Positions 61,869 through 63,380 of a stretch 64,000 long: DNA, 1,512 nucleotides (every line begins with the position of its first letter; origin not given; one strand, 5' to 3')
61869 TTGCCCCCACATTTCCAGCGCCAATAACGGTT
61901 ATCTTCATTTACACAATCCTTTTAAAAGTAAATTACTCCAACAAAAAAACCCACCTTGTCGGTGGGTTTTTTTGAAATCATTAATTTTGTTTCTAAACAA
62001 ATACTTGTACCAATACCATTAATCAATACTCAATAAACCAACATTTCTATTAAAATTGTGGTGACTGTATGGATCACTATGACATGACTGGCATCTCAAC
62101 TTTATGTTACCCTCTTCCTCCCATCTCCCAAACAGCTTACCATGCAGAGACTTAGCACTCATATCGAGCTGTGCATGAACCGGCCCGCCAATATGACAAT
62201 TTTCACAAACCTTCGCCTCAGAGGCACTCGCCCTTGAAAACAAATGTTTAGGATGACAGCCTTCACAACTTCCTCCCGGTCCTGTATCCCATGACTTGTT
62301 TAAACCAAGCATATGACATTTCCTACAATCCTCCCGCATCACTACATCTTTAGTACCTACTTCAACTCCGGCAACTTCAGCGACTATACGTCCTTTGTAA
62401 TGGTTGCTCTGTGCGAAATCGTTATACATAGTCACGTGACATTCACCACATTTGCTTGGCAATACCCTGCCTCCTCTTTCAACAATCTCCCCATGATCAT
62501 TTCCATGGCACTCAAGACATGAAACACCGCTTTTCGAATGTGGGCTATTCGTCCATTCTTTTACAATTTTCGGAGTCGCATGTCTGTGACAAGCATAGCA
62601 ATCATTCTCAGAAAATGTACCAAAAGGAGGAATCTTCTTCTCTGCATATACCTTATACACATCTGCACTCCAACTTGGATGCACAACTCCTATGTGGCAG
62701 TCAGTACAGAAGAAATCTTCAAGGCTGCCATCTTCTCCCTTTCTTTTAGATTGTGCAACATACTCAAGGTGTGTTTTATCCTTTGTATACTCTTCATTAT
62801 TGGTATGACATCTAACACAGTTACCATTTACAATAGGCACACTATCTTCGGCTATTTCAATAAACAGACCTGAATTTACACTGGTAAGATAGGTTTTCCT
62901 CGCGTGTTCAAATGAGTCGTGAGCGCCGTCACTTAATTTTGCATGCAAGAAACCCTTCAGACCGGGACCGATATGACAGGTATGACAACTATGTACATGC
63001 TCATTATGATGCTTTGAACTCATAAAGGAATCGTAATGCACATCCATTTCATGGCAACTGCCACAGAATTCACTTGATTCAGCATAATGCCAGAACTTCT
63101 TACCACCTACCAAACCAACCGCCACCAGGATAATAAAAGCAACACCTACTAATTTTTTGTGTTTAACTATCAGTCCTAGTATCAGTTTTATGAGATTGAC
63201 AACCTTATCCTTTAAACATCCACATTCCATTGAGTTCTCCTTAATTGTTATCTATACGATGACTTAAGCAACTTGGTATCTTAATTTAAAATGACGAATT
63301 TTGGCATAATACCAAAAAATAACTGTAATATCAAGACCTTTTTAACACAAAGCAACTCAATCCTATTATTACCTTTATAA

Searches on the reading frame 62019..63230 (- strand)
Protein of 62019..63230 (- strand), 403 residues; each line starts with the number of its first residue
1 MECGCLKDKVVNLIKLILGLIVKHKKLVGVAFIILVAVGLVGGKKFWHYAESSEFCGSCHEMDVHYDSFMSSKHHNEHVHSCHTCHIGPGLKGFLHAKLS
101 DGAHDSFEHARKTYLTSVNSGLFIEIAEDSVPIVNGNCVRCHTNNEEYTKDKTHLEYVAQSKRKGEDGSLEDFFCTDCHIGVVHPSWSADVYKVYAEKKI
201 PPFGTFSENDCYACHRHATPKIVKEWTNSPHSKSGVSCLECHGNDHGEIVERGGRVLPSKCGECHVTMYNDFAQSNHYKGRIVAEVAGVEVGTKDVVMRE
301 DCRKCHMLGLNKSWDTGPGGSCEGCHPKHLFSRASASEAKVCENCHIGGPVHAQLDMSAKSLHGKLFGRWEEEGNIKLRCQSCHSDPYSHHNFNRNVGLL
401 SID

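Call 52: search_protein_families(library=pfam, proteins=[window:62019-63230:-], max_evalue=0.00001)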
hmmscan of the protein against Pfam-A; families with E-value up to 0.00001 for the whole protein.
window:62019-63230:- (403 aa): 4 families
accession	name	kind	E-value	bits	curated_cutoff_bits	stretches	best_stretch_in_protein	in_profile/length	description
PF03264.19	Cytochrom_NNT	-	1.5e-12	48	24.1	1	31-185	14-170/174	NapC/NirT cytochrome c family, N-terminal region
PF14522.11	Cytochrome_C7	-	1.1e-10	41.6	24.8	0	208-265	13-66/67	Cytochrome c7 and related cytochrome c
PF22113.1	Mtrc-MtrF_II-IV_dom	-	2.4e-10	40.6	30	1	53-220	6-168/176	Outer membrane cytochrome MtrC/MtrF-like, domains II/IV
PF14537.11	Cytochrom_c3_2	-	9.9e-09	36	25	0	231-307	2-65/79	Cytochrome c3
